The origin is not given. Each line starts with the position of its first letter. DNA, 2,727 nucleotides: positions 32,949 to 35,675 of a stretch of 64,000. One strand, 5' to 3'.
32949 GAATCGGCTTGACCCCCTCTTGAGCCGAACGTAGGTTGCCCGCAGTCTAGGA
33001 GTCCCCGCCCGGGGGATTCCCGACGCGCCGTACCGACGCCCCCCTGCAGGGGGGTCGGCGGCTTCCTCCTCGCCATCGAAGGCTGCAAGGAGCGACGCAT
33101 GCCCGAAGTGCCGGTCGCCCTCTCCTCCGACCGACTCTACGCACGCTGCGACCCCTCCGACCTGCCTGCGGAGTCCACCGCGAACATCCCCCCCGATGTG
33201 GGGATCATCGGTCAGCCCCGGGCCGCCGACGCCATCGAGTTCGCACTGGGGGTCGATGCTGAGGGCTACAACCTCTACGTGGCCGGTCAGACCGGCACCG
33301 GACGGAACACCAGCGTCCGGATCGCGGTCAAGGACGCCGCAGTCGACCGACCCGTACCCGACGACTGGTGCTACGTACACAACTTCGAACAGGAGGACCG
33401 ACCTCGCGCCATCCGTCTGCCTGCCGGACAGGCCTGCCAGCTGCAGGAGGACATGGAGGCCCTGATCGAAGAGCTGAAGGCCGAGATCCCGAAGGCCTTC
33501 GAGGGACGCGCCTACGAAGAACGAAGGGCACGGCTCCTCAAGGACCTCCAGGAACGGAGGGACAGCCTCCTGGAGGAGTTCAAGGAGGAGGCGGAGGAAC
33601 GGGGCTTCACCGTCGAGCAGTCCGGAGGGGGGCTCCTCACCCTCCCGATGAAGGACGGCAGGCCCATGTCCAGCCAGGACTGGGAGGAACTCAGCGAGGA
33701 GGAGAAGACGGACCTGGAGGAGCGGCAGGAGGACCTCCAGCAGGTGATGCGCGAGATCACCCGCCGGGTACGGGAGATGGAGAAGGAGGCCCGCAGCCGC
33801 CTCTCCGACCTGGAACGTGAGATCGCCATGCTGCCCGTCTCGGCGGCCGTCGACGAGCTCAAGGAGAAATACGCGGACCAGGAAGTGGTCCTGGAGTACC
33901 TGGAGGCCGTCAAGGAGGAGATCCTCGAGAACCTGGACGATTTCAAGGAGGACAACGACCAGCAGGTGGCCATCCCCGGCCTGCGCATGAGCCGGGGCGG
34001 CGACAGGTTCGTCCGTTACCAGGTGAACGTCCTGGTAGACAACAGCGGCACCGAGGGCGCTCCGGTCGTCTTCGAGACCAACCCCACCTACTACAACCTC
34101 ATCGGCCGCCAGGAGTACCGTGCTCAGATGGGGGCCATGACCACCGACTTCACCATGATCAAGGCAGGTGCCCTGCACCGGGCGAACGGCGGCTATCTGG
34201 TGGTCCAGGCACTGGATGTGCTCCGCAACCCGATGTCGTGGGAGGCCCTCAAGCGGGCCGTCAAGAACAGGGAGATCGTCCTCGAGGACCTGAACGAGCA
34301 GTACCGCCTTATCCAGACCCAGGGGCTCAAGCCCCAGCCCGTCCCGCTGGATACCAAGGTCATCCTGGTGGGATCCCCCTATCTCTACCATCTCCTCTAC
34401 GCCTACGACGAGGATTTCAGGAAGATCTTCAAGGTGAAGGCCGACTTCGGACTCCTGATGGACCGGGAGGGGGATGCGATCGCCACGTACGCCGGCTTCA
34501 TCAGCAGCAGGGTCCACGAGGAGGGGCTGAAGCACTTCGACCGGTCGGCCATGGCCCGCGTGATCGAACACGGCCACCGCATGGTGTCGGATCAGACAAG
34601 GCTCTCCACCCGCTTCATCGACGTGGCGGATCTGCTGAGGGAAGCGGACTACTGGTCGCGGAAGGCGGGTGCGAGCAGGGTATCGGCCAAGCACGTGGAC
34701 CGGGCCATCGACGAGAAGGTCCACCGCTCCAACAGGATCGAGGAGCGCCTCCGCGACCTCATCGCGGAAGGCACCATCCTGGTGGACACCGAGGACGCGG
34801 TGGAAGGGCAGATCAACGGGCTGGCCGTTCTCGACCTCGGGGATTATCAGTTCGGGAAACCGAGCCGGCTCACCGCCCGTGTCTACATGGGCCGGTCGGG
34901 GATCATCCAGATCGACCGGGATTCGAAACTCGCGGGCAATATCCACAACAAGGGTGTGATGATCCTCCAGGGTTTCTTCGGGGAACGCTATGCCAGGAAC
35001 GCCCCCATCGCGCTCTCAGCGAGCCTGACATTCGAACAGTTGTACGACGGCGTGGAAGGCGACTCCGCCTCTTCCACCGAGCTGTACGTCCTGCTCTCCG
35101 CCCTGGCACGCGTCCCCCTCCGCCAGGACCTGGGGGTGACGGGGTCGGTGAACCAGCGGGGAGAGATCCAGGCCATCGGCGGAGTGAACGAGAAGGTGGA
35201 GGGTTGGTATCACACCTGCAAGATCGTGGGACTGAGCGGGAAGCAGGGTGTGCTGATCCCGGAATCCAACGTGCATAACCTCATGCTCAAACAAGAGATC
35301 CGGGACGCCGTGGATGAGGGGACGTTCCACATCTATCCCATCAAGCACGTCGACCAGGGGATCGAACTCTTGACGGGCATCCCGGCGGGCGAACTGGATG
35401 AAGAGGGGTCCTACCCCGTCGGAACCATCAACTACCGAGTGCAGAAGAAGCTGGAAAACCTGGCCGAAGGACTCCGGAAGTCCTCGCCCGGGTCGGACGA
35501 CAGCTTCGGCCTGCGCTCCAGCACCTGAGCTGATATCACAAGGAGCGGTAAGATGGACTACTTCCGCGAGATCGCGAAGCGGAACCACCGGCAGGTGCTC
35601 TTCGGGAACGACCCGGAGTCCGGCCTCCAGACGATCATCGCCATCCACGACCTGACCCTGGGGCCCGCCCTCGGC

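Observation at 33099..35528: LonC-like protease with a lysine-less Walker A and long coiled-coil insertion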

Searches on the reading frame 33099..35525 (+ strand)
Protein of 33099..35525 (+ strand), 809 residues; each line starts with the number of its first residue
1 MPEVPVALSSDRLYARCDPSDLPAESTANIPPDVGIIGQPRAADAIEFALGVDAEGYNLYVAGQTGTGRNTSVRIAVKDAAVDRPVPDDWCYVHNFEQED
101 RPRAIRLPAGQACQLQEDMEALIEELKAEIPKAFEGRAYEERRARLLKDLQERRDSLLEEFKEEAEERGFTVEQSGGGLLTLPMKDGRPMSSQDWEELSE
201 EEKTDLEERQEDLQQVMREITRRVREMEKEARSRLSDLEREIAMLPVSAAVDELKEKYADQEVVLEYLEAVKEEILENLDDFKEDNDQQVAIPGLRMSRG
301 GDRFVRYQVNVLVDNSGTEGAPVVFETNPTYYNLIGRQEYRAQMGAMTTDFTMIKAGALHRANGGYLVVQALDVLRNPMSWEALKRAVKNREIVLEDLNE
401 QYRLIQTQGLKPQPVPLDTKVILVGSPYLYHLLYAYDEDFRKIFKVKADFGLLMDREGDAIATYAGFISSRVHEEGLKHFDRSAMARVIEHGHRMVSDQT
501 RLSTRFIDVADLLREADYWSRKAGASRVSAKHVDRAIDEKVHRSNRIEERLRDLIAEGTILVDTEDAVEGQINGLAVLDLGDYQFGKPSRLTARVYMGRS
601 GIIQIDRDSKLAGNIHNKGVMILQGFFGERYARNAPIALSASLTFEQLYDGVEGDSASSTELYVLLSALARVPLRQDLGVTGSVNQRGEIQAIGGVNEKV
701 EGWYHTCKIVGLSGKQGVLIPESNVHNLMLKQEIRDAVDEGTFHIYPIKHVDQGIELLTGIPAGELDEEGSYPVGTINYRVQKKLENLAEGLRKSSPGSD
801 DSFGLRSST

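Call 4: search_protein_families(library=pfam, proteins=[window:33099-35525:+], max_evalue=0.1)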
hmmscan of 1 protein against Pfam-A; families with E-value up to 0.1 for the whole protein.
window:33099-35525:+ (809 aa): 8 families
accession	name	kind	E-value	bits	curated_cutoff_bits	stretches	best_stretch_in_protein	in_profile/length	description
PF13654.12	AAA_32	-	4.4e-57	192.2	21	1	319-450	1-132/133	LonB-like, AAA domain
PF20436.4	LonB_AAA-LID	-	2.1e-26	92.2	22.4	1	479-543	1-65/65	Archaeal LonB, AAA+ ATPase LID domain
PF20437.3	LonC_helical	-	9.2e-18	64.4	24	1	89-122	1-34/34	Lon-like LonC helical domain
PF05362.19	Lon_C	-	4.8e-08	33.2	21.1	1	653-756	108-200/205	Lon protease (S16) C-terminal proteolytic domain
PF11641.13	Antigen_Bd37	-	0.0012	18.9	25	1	116-219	103-205/224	Glycosylphosphatidylinositol-anchored merozoite surface protein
PF09278.17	MerR-DNA-bind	-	0.0067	17.5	25.4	1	182-221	24-63/65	MerR, DNA binding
PF13779.11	DUF4175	-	0.02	13.4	27.3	1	111-241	571-706/825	Domain of unknown function (DUF4175)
PF09011.16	HMG_box_2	-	0.032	15.3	22.4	0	184-219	31-67/72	HMG-box domain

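Call 5: search_protein_families(library=ncbifam, proteins=[window:33099-35525:+], max_evalue=0.1)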
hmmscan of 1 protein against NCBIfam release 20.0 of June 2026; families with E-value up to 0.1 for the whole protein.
window:33099-35525:+ (809 aa): 10 families
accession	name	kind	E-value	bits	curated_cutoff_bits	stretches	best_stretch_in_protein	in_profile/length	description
TIGR00764.1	lon_rel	equivalog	5.8e-34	117.7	516.6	1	310-756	161-590/608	ATP-dependent protease LonB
TIGR02903.1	spore_lon_C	equivalog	1.6e-08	33.6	678.8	1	652-727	523-591/615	Lon family ATP-dependent protease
TIGR02902.1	spore_lonB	equivalog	5.5e-07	28.6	723.3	1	651-730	438-510/531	ATP-dependent protease LonB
NF008053.0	PRK10787.1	equivalog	9e-05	20.7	891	1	653-756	676-768/784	endopeptidase La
NF047362.1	CT392_fam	equivalog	0.00011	21.2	160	1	185-269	133-217/383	CT392 family protein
TIGR00763.1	lon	equivalog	0.00023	19.8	608.05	1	654-752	701-788/795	endopeptidase La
TIGR01950.1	SoxR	equivalog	0.0063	16.3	116.9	1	165-219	53-105/142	redox-sensitive transcriptional activator SoxR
NF009947.0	PRK13411.1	equivalog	0.0069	14.5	1002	1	35-197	456-617/662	molecular chaperone DnaK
TIGR00344.1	alaS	equivalog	0.012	13.9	457.05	1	192-292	693-796/847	alanine--tRNA ligase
NF003034.1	PRK03918.1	equivalog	0.079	10.9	700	0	118-288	536-705/878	DNA double-strand break repair ATPase Rad50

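Call 6: search_solved_structures(query=window:33099-35525:+, max_evalue=0.01, show_alignments=3)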
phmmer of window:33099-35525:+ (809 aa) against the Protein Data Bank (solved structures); distinct sequences matched with E-value up to 0.01: 31.
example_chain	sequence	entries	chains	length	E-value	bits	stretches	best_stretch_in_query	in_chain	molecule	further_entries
4fwd_A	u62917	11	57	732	2e-100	340.3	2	306-761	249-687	TTC1975 peptidase | endopeptidase La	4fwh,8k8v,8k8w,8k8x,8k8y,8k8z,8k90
7euy_A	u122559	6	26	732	5.4e-100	338.9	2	306-761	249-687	Endopeptidase La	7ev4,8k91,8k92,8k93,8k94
4fw9_A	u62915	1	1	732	6.3e-100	338.6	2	306-761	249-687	TTC1975 peptidase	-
7eux_A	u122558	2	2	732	2.5e-99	336.7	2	306-761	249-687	Endopeptidase La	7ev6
4fwg_A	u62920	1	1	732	2.9e-99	336.5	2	306-761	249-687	TTC1975 peptidase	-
4fwv_A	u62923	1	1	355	7.8e-29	103.5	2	306-450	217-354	TTC1975 peptidase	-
3k1j_A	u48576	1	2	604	3.9e-24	88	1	310-757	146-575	ATP-dependent protease Lon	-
1z0w_A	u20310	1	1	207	1e-12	50.2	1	564-756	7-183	Putative protease La homolog type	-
1z0e_A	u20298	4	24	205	1.1e-12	50.1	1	565-756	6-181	Putative protease La homolog type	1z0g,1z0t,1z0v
1xhk_A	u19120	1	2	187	5.5e-12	47.8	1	643-729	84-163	Putative protease La homolog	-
1z0b_A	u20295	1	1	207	6.8e-12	47.5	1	564-756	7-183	Putative protease La homolog type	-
1z0c_A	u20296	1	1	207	1.3e-11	46.6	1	564-756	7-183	Putative protease La homolog type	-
4zpx_A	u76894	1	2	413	2.4e-05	25.9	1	310-536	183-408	ATP-dependent protease Lon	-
6wqh_A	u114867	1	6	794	2.9e-05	25.6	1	653-702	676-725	Lon protease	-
7yph_A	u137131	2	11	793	3.4e-05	25.4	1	653-702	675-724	Lon protease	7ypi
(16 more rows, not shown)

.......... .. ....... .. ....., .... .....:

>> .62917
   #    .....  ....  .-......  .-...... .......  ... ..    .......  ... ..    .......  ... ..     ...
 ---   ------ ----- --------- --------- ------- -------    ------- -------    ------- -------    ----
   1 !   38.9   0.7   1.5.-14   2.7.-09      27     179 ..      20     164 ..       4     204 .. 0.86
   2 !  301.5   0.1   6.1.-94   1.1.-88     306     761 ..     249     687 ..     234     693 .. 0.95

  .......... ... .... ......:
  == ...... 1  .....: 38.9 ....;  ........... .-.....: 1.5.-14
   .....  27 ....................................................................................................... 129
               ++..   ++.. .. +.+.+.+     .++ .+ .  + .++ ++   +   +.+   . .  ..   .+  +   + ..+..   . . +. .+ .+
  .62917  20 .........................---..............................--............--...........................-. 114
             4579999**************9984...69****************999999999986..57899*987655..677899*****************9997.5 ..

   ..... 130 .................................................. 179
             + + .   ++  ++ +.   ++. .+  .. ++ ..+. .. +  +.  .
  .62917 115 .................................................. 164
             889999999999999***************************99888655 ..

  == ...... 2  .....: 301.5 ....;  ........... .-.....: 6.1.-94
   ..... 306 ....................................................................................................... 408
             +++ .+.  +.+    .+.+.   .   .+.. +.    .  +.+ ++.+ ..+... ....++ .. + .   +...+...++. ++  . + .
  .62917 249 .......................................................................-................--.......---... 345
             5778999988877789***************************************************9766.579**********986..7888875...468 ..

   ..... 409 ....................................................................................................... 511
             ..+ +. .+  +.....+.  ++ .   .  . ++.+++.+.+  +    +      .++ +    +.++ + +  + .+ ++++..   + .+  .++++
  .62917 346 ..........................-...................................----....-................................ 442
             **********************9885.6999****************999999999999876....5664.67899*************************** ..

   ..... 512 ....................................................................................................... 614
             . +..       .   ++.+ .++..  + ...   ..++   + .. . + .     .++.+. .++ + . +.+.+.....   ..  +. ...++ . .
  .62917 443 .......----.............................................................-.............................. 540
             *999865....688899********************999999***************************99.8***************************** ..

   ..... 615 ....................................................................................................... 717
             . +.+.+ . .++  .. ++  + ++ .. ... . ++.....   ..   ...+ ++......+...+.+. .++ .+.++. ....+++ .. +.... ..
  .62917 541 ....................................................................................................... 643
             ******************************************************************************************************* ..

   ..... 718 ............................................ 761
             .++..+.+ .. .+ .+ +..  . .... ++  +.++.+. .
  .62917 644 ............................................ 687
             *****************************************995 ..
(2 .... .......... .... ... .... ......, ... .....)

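Call 10: find_homologous_proteins(query=window:33099-35525:+, max_evalue=1e-10)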
Query window:33099-35525:+ (809 aa): 7636 proteins with E <= 1e-10 among 8000 candidates; the best 120 are listed.
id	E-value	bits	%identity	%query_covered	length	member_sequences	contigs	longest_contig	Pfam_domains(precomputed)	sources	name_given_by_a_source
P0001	0.0e+0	1644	89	100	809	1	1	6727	PF13654.13,PF20436.5,PF05362.20,PF20437.4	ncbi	-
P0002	0.0e+0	1326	72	100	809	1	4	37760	PF13654.13,PF20436.5,PF05362.20,PF20437.4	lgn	-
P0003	0.0e+0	1319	71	100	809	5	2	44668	PF13654.13,PF20436.5,PF05362.20,PF20437.4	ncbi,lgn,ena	-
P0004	0.0e+0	1314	72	99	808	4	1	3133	PF13654.13,PF20436.5,PF05362.20,PF20437.4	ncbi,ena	-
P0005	0.0e+0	1308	71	99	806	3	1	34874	PF13654.13,PF20436.5,PF05362.20,PF20437.4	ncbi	-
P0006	0.0e+0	1291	70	98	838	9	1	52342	PF13654.13,PF20436.5,PF05362.20,PF20437.4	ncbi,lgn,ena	-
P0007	0.0e+0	1276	70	98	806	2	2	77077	PF13654.13,PF20436.5,PF05362.20,PF20437.4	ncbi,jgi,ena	-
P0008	0.0e+0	1255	67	99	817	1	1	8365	PF13654.13,PF20436.5,PF05362.20,PF20437.4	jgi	-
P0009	0.0e+0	1253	68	99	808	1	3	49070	PF13654.13,PF20436.5,PF05362.20,PF20437.4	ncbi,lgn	-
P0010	0.0e+0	1239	67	99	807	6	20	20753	PF13654.13,PF20436.5,PF05362.20,PF20437.4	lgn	-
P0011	0.0e+0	1234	67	99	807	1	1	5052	PF13654.13,PF20436.5,PF05362.20,PF20437.4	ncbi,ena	-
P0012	0.0e+0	1228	66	100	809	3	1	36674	PF13654.13,PF20436.5,PF05362.20,PF20437.4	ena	-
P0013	0.0e+0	1226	66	100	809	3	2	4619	PF13654.13,PF20436.5,PF05362.20,PF20437.4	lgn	-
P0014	0.0e+0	1225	66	99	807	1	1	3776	PF13654.13,PF20436.5,PF05362.20,PF20437.4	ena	-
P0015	0.0e+0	1222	65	100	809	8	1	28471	PF13654.13,PF20436.5,PF05362.20,PF20437.4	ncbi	ncbi:Lon protease family protein [Gemmatimonadota bacterium]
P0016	0.0e+0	1183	64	100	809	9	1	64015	PF13654.13,PF20436.5,PF05362.20,PF20437.4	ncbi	ncbi:Lon protease family protein [Gemmatimonadota bacterium]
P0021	6.4e-289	979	54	97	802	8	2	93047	PF13654.13,PF20436.5,PF05362.20,PF20437.4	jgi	-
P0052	5.2e-279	946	52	97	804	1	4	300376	PF13654.13,PF20436.5,PF05362.20,PF20437.4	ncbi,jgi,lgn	jgi:lon-related putative ATP-dependent protease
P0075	1.1e-275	935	49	98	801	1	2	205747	PF13654.13,PF20436.5,PF05362.20,PF20437.4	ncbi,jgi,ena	-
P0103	4.6e-273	926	49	99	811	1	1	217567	PF13654.13,PF20436.5,PF05362.20,PF20437.4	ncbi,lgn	-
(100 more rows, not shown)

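Call 11: search_protein_families(library=padloc, proteins=[window:33099-35525:+], max_evalue=0.01)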
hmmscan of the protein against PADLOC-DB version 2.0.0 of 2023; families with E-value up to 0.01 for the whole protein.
window:33099-35525:+ (809 aa): 2 families
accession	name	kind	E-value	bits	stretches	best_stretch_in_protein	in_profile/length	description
PDLC03859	LmuB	-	0.00059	17.2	1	120-284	282-435/611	-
PDLC00648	ZorA3|ZorA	-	0.0049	13.6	1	114-283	392-553/692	MotA/ExbB/TolQ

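Call 25: find_encoding_contigs(protein=P0007, flank=8000, max_places=1)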
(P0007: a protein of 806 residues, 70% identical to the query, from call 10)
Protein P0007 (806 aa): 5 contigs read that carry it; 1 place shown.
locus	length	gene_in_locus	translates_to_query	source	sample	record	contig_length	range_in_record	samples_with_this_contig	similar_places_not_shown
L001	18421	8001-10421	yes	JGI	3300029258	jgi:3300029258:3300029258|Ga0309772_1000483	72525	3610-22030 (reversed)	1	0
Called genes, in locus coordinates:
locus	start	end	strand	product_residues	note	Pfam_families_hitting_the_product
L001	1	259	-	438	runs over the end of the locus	PF00266:Aminotran_5, PF01041:DegT_DnrJ_EryC1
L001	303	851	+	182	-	PF12900:Pyridox_ox_2, PF01243:PNPOx_N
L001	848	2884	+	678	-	PF00654:Voltage_CLC, PF00571:CBS, PF02080:TrkA_C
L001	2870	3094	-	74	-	-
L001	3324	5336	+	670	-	PF26549:Tricorn_N, PF26550:Tricorn_2nd (weak), PF07676:PD40, PF26549:Tricorn_N, PF01738:DLH, PF02129:Peptidase_S15, PF20434:BD-FAE, PF00326:Peptidase_S9, +4 more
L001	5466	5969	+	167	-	-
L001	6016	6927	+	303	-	PF00989:PAS, PF08448:PAS_4, PF13426:PAS_9 (weak)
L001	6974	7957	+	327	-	-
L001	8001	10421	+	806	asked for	PF20437:LonC_helical, PF13654:AAA_32, PF20436:LonB_AAA-LID, PF05362:Lon_C (weak)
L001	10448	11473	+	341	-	PF01063:Aminotran_4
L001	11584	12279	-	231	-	PF01177:Asp_Glu_race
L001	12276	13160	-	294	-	PF01887:SAM_HAT_N, PF20257:SAM_HAT_C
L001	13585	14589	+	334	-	PF01569:PAP2, PF14378:PAP2_3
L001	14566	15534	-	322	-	PF01546:Peptidase_M20, PF07687:M20_dimer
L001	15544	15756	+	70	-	-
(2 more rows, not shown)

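Call 26: find_encoding_contigs(protein=P0003, flank=8000, max_places=1)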
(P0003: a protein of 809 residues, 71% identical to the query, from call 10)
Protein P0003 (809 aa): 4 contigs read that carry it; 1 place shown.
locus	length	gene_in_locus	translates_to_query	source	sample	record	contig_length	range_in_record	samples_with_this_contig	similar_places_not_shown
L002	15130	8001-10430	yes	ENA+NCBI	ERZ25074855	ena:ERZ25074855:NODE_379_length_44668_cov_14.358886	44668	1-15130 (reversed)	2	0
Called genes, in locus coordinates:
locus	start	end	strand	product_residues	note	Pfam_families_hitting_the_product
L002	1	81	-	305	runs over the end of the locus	PF01297:ZnuA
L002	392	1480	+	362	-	PF00291:PALP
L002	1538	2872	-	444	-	PF00266:Aminotran_5, PF01041:DegT_DnrJ_EryC1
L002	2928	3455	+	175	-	PF01243:PNPOx_N, PF12900:Pyridox_ox_2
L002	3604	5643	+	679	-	PF00654:Voltage_CLC, PF00571:CBS (weak), PF02080:TrkA_C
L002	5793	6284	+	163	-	-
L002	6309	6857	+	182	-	-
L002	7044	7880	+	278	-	-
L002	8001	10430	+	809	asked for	PF20437:LonC_helical, PF13654:AAA_32, PF20436:LonB_AAA-LID, PF05362:Lon_C (weak)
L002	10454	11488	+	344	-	PF01063:Aminotran_4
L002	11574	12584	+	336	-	PF04015:DUF362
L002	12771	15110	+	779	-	PF04151:PPC (faint), PF00656:Peptidase_C14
